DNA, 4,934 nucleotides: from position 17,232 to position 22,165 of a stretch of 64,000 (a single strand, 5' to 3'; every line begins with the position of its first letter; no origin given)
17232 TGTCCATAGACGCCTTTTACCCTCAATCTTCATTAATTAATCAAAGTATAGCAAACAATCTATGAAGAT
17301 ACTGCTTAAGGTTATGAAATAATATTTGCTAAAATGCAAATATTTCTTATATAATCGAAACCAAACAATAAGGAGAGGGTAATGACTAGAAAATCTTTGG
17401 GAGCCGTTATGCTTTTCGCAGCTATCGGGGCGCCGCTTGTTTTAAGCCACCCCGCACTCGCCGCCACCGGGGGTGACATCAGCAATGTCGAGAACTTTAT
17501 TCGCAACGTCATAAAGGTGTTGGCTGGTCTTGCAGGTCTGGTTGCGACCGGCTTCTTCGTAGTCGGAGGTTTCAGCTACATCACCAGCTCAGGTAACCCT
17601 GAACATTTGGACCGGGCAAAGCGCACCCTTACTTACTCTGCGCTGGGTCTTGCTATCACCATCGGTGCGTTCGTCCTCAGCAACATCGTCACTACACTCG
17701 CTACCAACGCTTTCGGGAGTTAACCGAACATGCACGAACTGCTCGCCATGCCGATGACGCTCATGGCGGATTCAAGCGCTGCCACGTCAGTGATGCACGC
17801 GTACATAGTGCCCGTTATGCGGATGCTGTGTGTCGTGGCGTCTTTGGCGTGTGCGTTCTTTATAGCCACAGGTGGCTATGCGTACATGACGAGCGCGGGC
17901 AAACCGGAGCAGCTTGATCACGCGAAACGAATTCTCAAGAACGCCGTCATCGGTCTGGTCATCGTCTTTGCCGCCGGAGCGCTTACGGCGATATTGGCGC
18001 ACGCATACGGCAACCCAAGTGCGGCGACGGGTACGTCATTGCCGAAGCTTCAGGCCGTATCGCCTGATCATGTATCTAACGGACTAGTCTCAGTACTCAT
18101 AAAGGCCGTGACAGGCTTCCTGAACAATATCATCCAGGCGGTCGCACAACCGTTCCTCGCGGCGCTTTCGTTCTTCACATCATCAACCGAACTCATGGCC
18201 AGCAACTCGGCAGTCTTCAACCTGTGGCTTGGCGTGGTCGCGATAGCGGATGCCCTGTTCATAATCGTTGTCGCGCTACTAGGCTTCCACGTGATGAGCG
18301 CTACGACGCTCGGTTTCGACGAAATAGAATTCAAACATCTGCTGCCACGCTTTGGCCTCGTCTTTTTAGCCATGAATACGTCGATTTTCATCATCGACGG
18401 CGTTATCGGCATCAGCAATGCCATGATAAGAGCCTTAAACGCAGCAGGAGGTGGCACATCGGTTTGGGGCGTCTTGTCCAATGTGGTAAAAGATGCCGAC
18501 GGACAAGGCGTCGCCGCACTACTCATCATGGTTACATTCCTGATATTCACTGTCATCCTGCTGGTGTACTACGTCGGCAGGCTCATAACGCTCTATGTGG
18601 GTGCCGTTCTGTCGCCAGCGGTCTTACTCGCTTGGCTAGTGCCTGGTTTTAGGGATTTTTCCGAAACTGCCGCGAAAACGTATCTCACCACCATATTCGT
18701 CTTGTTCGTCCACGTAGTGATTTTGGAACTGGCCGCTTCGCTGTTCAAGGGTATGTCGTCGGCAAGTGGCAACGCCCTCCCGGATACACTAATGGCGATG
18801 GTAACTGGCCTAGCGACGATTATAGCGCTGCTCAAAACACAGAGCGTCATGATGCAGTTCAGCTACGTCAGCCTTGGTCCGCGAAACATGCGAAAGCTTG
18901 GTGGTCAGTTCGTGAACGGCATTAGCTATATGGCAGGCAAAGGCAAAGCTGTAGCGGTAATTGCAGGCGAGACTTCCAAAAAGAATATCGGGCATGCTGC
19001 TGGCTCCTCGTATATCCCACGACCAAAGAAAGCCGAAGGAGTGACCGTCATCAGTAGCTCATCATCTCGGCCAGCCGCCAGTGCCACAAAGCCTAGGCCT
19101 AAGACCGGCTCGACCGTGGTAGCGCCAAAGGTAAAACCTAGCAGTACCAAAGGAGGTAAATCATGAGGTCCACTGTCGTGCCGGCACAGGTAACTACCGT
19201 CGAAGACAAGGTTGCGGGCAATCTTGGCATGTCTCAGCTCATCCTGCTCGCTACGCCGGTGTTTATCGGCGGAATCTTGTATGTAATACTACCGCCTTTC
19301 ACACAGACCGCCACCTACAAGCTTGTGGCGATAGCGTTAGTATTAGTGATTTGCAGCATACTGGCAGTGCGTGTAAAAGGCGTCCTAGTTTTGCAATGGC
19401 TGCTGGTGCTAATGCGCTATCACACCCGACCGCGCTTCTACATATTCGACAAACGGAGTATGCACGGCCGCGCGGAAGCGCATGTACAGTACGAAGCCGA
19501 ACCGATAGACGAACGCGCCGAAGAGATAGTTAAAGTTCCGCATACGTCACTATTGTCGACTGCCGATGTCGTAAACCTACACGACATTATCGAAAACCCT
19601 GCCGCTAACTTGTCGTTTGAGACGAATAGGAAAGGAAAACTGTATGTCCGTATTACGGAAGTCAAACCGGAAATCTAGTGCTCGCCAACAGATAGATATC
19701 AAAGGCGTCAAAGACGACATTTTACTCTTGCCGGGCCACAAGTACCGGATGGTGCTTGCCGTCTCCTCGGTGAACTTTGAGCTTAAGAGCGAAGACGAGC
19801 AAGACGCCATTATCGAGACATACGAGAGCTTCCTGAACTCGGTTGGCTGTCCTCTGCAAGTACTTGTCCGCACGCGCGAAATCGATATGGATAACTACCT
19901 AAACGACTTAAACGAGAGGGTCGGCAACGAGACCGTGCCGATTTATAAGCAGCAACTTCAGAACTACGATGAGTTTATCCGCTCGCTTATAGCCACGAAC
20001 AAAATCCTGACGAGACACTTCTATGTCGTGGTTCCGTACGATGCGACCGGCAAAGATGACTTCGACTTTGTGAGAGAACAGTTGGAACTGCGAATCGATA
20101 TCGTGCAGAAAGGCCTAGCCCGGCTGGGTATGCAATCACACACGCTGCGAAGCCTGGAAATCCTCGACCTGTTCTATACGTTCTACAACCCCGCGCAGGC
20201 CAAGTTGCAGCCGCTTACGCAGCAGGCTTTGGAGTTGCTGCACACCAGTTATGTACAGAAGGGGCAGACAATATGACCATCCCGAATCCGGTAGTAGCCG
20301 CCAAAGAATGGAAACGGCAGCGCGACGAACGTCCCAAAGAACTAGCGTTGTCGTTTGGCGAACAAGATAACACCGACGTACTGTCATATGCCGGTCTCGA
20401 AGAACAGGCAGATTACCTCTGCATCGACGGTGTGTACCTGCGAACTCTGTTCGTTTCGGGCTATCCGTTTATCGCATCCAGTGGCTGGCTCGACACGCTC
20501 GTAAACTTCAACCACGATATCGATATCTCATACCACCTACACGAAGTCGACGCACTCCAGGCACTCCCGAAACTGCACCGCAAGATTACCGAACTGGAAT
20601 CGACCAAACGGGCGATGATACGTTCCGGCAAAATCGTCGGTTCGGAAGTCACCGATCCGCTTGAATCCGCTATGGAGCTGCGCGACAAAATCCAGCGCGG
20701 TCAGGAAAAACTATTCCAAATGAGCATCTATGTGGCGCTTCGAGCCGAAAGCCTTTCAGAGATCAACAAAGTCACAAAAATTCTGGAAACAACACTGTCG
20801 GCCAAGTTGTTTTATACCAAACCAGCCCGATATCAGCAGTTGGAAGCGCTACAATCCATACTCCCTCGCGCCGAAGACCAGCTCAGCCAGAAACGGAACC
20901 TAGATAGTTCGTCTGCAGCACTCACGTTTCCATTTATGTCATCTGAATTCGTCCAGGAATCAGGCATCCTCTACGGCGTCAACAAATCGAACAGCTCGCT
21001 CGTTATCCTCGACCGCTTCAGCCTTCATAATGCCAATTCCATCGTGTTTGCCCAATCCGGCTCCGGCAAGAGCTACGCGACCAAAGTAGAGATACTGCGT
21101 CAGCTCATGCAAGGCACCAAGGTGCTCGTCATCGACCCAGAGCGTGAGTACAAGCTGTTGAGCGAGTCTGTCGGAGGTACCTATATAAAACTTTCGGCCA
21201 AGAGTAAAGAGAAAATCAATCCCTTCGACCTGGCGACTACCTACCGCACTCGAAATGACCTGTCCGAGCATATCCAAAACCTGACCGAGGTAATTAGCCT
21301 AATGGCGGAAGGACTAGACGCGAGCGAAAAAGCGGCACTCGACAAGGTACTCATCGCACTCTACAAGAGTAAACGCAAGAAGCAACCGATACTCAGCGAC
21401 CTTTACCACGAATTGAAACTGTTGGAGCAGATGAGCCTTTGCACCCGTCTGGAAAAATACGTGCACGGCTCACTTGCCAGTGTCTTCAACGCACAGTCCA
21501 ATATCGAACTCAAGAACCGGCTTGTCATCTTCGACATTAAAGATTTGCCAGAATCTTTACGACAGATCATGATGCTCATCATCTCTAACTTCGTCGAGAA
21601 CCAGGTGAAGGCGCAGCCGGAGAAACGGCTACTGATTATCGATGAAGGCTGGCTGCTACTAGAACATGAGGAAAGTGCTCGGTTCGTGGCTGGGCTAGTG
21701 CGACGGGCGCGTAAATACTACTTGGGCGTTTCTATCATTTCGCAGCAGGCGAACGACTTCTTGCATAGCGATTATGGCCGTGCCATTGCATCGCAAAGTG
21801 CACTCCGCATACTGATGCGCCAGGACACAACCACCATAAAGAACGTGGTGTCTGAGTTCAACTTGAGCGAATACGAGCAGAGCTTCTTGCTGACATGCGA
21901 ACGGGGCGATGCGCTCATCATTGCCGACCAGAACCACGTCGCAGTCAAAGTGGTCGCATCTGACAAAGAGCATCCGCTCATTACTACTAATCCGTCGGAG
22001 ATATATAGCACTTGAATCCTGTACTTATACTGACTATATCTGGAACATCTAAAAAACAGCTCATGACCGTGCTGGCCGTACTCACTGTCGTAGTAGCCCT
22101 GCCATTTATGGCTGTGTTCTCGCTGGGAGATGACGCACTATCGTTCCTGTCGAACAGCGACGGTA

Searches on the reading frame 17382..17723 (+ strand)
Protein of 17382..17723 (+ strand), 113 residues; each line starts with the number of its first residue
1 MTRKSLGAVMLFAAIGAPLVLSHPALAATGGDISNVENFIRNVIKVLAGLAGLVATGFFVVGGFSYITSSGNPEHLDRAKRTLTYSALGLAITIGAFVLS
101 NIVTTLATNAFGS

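Call 23: search_protein_families(library=pfam, proteins=[window:17382-17723:+], max_evalue=0.001)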
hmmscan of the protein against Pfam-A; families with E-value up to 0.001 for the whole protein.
window:17382-17723:+ (113 aa): 2 families
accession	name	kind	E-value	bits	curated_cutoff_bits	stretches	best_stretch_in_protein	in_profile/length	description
PF04956.18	TrbC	-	4.3e-10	40.1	27.9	1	7-96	10-91/98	TrbC/VIRB2 pilin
PF18895.5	T4SS_pilin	-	4.3e-10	40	26.6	1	35-102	4-70/71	Type IV secretion system pilin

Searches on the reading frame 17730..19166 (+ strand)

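Call 23: search_protein_families(library=pfam, proteins=[window:17730-19166:+], max_evalue=0.001)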
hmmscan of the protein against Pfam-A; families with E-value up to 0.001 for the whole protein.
window:17730-19166:+ (478 aa): 2 families
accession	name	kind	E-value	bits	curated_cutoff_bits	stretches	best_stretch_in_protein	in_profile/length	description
PF18895.5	T4SS_pilin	-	3.3e-06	27.5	26.6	1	36-86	19-68/71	Type IV secretion system pilin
PF04610.19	TrbL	-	0.00068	19.9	25.9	1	237-366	76-211/215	TrbL/VirB6 plasmid conjugal transfer protein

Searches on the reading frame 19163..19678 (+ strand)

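Call 23: search_protein_families(library=pfam, proteins=[window:19163-19678:+], max_evalue=0.001)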
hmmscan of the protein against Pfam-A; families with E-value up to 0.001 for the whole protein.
window:19163-19678:+ (171 aa): 1 family
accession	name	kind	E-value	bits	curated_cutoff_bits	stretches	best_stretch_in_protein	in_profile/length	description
PF12666.12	PrgI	-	8.5e-09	36.3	27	1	6-94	2-90/91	PrgI family protein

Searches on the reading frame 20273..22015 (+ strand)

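Call 23: search_protein_families(library=pfam, proteins=[window:20273-22015:+], max_evalue=0.001)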
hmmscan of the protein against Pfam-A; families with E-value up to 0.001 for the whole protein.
window:20273-22015:+ (580 aa): 3 families
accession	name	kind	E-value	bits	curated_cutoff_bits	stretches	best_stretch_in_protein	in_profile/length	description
PF19044.6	P-loop_TraG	-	1.1e-26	93.9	25.8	2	393-546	188-349/413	TraG P-loop domain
PF12846.13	AAA_10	-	6.9e-16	58.7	27.5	1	253-531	21-318/362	AAA-like domain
PF01935.23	DUF87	-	3.6e-09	37.5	23.2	1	255-439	25-218/220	Helicase HerA, central domain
